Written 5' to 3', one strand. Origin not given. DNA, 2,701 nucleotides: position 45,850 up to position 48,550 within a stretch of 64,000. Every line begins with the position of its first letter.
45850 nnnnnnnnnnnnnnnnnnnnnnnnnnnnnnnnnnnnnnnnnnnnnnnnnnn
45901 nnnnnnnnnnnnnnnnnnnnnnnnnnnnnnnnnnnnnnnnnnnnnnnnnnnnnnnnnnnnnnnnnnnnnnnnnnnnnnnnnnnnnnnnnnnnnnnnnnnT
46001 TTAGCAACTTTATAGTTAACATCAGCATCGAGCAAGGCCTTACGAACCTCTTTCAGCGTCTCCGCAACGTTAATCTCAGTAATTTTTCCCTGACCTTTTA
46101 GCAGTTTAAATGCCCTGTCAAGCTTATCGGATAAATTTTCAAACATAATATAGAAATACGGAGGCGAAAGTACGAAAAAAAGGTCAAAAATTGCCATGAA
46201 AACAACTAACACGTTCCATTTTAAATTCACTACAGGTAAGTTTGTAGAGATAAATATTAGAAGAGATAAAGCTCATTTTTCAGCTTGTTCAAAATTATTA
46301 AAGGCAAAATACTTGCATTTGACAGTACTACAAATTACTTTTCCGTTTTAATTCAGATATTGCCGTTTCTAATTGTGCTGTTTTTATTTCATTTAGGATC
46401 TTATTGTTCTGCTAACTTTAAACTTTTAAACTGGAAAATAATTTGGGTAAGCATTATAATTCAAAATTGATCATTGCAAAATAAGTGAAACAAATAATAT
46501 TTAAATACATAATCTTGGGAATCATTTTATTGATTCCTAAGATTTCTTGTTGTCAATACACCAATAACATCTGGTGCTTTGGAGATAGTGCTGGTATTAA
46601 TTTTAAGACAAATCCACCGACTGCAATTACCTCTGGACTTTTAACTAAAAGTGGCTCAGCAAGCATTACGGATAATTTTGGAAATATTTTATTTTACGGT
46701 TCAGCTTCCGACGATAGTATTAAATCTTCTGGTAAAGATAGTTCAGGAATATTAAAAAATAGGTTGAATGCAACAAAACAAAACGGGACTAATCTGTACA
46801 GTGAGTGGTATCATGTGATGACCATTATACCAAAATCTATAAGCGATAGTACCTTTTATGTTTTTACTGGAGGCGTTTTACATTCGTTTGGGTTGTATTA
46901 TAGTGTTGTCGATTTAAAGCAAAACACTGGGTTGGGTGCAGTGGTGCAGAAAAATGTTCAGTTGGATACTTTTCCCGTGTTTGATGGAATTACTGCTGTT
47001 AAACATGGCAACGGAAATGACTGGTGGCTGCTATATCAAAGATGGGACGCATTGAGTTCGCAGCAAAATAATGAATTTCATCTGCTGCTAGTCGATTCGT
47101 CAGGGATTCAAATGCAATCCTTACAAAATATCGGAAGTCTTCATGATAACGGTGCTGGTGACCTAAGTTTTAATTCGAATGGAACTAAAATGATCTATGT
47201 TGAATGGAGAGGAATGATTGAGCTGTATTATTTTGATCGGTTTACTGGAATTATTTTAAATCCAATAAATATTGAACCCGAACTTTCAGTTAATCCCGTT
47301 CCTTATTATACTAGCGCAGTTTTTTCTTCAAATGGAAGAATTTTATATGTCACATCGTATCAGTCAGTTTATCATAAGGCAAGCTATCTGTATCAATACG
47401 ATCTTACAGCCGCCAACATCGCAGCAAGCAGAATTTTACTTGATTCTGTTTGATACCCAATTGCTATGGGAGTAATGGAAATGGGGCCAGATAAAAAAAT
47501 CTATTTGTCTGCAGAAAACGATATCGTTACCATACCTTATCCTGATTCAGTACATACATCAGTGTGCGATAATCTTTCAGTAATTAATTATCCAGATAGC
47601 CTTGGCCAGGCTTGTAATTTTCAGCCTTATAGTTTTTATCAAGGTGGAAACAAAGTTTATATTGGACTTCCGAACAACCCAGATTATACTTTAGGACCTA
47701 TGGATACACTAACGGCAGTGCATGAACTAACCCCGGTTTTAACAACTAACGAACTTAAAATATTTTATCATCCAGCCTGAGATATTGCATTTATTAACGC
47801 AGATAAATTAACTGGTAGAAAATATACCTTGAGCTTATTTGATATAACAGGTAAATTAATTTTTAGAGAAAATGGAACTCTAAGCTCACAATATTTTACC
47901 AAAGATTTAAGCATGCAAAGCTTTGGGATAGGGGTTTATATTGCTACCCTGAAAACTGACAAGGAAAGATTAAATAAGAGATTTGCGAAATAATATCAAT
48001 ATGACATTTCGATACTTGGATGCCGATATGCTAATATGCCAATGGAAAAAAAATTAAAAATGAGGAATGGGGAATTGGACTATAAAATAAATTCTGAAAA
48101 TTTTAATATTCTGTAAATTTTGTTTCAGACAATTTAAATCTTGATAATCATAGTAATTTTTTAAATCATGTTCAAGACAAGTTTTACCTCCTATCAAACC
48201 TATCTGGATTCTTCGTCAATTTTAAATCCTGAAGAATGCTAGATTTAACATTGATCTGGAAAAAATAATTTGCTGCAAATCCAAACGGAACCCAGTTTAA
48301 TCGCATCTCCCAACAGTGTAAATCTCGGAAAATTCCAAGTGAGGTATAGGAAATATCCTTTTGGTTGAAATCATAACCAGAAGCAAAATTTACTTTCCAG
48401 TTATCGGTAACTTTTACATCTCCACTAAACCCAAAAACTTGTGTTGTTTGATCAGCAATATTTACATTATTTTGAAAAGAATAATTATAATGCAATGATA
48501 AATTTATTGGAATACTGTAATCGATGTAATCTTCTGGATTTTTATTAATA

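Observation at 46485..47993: T9SS adhesin-like gene kept in one frame across two internal TGA codons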

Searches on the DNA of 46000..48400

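Call 29: search_rna_families(source=window, start=46000, end=48400, threshold=evalue, max_evalue=1)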
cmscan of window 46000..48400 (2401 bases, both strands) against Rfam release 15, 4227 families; matches with E-value up to 1: 3.
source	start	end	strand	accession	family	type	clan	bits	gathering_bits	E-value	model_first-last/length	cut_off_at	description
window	46511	46544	+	RF04346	Plastid-ccsA-ndhD-1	Cis-reg;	CL00154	22.3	48.5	0.23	12-49/57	no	Plastid-ccsA-ndhD-1 3UTR RNA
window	46511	46544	-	RF04346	Plastid-ccsA-ndhD-1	Cis-reg;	CL00154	21.3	48.5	0.42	12-49/57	no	Plastid-ccsA-ndhD-1 3UTR RNA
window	46511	46544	+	RF04347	Plastid-ccsA-ndhD-2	Cis-reg;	-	21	51.5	0.66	9-46/53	no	Plastid-ccsA-ndhD-2 3UTR RNA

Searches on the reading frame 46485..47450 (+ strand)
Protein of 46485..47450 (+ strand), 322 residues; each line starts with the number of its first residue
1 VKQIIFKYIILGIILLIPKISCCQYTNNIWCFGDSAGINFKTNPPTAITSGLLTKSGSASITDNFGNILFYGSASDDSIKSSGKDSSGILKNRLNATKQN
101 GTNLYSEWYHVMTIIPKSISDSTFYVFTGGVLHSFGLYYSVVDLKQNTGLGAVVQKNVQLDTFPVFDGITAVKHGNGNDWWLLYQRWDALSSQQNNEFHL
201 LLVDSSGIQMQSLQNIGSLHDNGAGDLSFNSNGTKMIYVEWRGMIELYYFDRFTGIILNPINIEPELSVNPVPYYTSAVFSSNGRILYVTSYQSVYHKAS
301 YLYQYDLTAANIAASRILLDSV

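Call 20: find_related_loci(query=window:46485-47450:+, collection=genome_contigs, flank=6000)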
Query window:46485-47450:+ (322 aa) in genome_contigs; peptide patterns used: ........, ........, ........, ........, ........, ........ (x = any residue, [..] = any of these).
84 stretches matched a pattern; 13 encode a relative of the query (tblastn E <= 1e-3); 13 distinct loci.
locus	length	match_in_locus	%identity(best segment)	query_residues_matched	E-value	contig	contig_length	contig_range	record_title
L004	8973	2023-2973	57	1-321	2e-114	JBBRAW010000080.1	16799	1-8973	MAG: Bacteroidia bacterium isolate Co_metawrap_2315 Cmw_2315_k141_29839643_length_16799_cov_9.0000, whole genome shotgun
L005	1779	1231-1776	67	23-208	6e-83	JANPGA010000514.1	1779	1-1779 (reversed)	MAG: Bacteroidota bacterium isolate VAR_69_metabat_68 VAR_69_k141_3621297, whole genome shotgun sequence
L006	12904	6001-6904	36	24-319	6e-35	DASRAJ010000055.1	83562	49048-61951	MAG TPA_asm: Chitinophagales bacterium isolate SMAG_U11115 k141_80565, whole genome shotgun sequence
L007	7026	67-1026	28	14-319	9e-23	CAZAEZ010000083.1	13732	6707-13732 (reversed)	MAG TPA_asm: uncultured Saprospiraceae bacterium isolate SRP329715_co2_243 genome assembly, contig: NODE_8397_length_137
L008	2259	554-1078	33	137-322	3e-21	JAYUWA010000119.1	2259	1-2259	MAG: Bacteroidota bacterium isolate GL124_UP_concoct_234 GL124_UP_concoct_234_118, whole genome shotgun sequence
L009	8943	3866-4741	28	24-322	7e-21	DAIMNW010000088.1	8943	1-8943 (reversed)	MAG TPA_asm: Chitinophagales bacterium isolate CTOTU9720 NODE_679_length_8943_cov_5.224797, whole genome shotgun sequenc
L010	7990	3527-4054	32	137-319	7e-21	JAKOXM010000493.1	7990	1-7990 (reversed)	MAG: Bacteroidota bacterium isolate JPNG_metabat.63_sub k201_595819, whole genome shotgun sequence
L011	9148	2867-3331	34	137-295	3e-13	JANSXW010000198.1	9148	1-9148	MAG: bacterium isolate bin.35 k141_437793_length_9148_cov_143.3272, whole genome shotgun sequence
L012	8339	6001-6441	30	137-288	5e-12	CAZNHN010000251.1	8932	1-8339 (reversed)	MAG TPA_asm: uncultured Phaeodactylibacter sp. isolate binchicken_co405_48 genome assembly, contig: NODE_11908_length_89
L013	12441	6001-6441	30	137-288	1e-11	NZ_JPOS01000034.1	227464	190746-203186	Phaeodactylibacter xiamenensis strain KD52 Scaffold1_34, whole genome shotgun sequence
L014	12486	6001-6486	32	137-310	7e-10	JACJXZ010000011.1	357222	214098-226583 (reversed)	MAG: Lewinellaceae bacterium isolate HK-STAS-BACT-25 HK-STAS-BACT-25_11, whole genome shotgun sequence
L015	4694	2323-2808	32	137-310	3e-9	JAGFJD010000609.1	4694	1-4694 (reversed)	MAG: Phaeodactylibacter sp. isolate mag.14 k127_4056052, whole genome shotgun sequence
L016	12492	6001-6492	29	25-190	6e-9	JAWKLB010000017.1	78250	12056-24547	MAG: Chitinophagales bacterium isolate BC3.24 BC3.24.fa-17, whole genome shotgun sequence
